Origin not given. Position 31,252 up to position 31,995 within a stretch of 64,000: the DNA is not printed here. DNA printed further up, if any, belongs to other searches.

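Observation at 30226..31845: Coupled beta-CASP metallo-beta-lactamase nuclease and ParB/Srx-like domain protein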

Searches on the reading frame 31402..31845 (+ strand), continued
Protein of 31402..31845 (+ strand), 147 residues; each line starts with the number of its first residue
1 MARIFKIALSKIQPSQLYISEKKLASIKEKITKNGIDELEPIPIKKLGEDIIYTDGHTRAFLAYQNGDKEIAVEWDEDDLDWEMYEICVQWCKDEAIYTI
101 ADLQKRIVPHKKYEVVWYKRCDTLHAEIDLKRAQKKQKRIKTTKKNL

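Call 73: search_protein_families(library=ncbifam, proteins=[P0260, P0265, P0266, P0275, P0290, P0305, P0286, P0250, P0281, P0372], max_evalue=0.0001)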
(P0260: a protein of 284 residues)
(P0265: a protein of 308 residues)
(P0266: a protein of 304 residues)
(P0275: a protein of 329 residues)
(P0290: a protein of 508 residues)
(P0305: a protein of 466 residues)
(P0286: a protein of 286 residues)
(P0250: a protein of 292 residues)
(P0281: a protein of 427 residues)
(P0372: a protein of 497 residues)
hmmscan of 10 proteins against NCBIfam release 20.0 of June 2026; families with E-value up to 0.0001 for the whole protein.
P0260 (284 aa): 4 families
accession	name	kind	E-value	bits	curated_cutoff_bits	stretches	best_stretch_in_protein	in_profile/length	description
NF008212.0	PRK10975.1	equivalog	1.5e-07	31.5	219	1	173-238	139-204/232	dTDP-4-amino-4,6-dideoxy-D-galactose acyltransferase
TIGR01575.1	rimI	equivalog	3.8e-06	27.1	86.4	1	170-268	29-120/132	ribosomal protein S18-alanine N-acetyltransferase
TIGR02382.1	wecD_rffC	equivalog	1.5e-05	24.6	195.1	1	174-238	100-164/191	dTDP-4-amino-4,6-dideoxy-D-galactose acyltransferase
TIGR03448.1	mycothiol_MshD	equivalog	3e-05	23.5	163.1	1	172-231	198-262/294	mycothiol synthase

P0265 (308 aa): 0 families

P0266 (304 aa): 1 family
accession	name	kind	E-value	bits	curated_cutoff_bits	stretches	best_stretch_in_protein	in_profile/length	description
NF002959.0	PRK03624.1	equivalog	2.6e-07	30.5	124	1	250-301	79-130/147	GNAT family acetyltransferase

P0275 (329 aa): 10 families
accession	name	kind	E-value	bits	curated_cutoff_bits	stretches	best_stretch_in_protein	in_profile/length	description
NF033693.0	AAC_6p_Ie_fam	exception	4.3e-18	66.1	340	1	17-184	5-174/179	AAC(6')-Ie family aminoglycoside N-acetyltransferase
NF000507.1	AAC_6p_Ie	exception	2.5e-16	60.3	450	1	18-185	6-175/201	aminoglycoside N-acetyltransferase AAC(6')-Ie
NF000016.1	AAC_6p_Im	exception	1e-14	55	350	1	16-181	3-170/178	aminoglycoside N-acetyltransferase AAC(6')-Im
NF033151.0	AAC_6p_A10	exception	2.7e-13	50.3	400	1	18-170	5-159/178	AAC(6')-I family aminoglycoside 6'-N-acetyltransferase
TIGR04431.1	N6_acetyl_AAC6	equivalog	1.2e-10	41.3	260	1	16-165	4-156/184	AacA4 family aminoglycoside N(6')-acetyltransferase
NF012165.0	AAC_6p_set_A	equivalog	5e-10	39.4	280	1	20-164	1-148/177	aminoglycoside 6'-N-acetyltransferase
NF000431.1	AAC_6p_Ian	exception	1.5e-09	37.6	400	1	17-167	5-155/190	aminoglycoside N-acetyltransferase AAC(6')-Ian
NF033074.0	AAC_6p_Ib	exception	7.3e-09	35.5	400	1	18-165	6-156/184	AAC(6')-Ib family aminoglycoside 6'-N-acetyltransferase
NF000135.2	AAC_6p_IIc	exception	1.7e-08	34.5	415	1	18-163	6-154/193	aminoglycoside N-acetyltransferase AAC(6')-IIc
NF000118.3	AAC_6p_A31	exception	2.5e-06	27.5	385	1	27-164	3-143/172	aminoglycoside N-acetyltransferase AAC(6')-31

P0290 (508 aa): 11 families
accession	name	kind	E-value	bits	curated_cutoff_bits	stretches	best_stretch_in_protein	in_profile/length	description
NF033693.0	AAC_6p_Ie_fam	exception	5.4e-13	49.5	340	1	17-179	5-163/179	AAC(6')-Ie family aminoglycoside N-acetyltransferase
NF000507.1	AAC_6p_Ie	exception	4.4e-12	46.4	450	1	17-181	5-167/201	aminoglycoside N-acetyltransferase AAC(6')-Ie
NF033151.0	AAC_6p_A10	exception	1.1e-08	35.2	400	1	28-176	16-159/178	AAC(6')-I family aminoglycoside 6'-N-acetyltransferase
NF012165.0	AAC_6p_set_A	equivalog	1.7e-08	34.4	280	1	20-169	1-149/177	aminoglycoside 6'-N-acetyltransferase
TIGR04431.1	N6_acetyl_AAC6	equivalog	2.3e-08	33.9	260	1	16-169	4-156/184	AacA4 family aminoglycoside N(6')-acetyltransferase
NF000135.2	AAC_6p_IIc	exception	1.7e-07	31.2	415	1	18-169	6-156/193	aminoglycoside N-acetyltransferase AAC(6')-IIc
NF000431.1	AAC_6p_Ian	exception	4e-07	29.7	400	1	22-169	10-153/190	aminoglycoside N-acetyltransferase AAC(6')-Ian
NF033074.0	AAC_6p_Ib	exception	6.1e-07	29.2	400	1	19-169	7-156/184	AAC(6')-Ib family aminoglycoside 6'-N-acetyltransferase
NF000118.3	AAC_6p_A31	exception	1.2e-06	28.6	385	1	27-169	3-144/172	aminoglycoside N-acetyltransferase AAC(6')-31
NF000048.1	AAC_6p_A40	exception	1.9e-05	24.2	400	1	106-169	93-156/184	aminoglycoside 6'-N-acetyltransferase AacA40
NF000016.1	AAC_6p_Im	exception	2.2e-05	24.7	350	1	20-169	7-154/178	aminoglycoside N-acetyltransferase AAC(6')-Im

P0305 (466 aa): 5 families
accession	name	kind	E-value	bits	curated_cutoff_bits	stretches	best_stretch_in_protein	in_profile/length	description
TIGR03448.1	mycothiol_MshD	equivalog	5.6e-12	45.6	163.1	1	187-452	47-294/294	mycothiol synthase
TIGR01575.1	rimI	equivalog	7.9e-08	32.5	86.4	1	354-452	32-121/132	ribosomal protein S18-alanine N-acetyltransferase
NF002959.0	PRK03624.1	equivalog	4.9e-07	29.6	124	1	384-452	71-137/147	GNAT family acetyltransferase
NF040503.1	resist_ArsN1a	equivalog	1.4e-05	24.9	170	0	145-247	6-107/159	arsinothricin resistance N-acetyltransferase ArsN1 family A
NF043067.1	AAC_6p_group_E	equivalog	9.9e-05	22.2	140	0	358-455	42-139/140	aminoglycoside 6'-N-acetyltransferase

P0286 (286 aa): 1 family
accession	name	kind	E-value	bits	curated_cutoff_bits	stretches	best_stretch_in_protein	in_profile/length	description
NF040503.1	resist_ArsN1a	equivalog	8.3e-09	35.4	170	1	98-148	85-134/159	arsinothricin resistance N-acetyltransferase ArsN1 family A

P0250 (292 aa): 0 families

P0281 (427 aa): 0 families

P0372 (497 aa): 10 families
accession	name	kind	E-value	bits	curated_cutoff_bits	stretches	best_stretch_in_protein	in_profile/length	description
NF002492.0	PRK01810.1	equivalog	1.1e-127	426.2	399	1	2-371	10-378/412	DNA polymerase IV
NF002677.0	PRK02406.1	equivalog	2.4e-90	303.2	256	1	3-351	7-353/357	DNA polymerase IV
NF010731.0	PRK14133.1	equivalog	1.7e-87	294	362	1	2-356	3-349/352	DNA polymerase IV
NF002848.0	PRK03103.1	subfamily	2.5e-82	276.6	381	1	3-358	5-365/410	DNA polymerase IV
NF002882.0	PRK03348.1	equivalog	1.1e-80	271.7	389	1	3-360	6-360/461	DNA polymerase IV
NF002751.0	PRK02794.1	equivalog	4.2e-77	259.8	371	1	4-347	40-380/425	DNA polymerase IV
NF003015.0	PRK03858.1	subfamily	2.2e-69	234.4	367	1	4-357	9-359/399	DNA polymerase IV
NF002883.0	PRK03352.1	equivalog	7.3e-63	212.9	330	1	2-339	5-340/347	DNA polymerase IV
NF002292.0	PRK01216.1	equivalog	2e-54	184.9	339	1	3-345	2-343/351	DNA polymerase IV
NF002955.0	PRK03609.1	subfamily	2.9e-30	105.5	431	1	6-227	4-226/422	translesion error-prone DNA polymerase V subunit UmuC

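Call 82: find_related_loci(query=A1, collection=viral_contigs, flank=5000)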
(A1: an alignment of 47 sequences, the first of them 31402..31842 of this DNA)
Query A1 (147 aa) in viral_contigs; peptide patterns used: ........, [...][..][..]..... (x = any residue, [..] = any of these).
13 stretches matched a pattern, but none encodes a relative of the query by tblastn (E <= 1e-3).
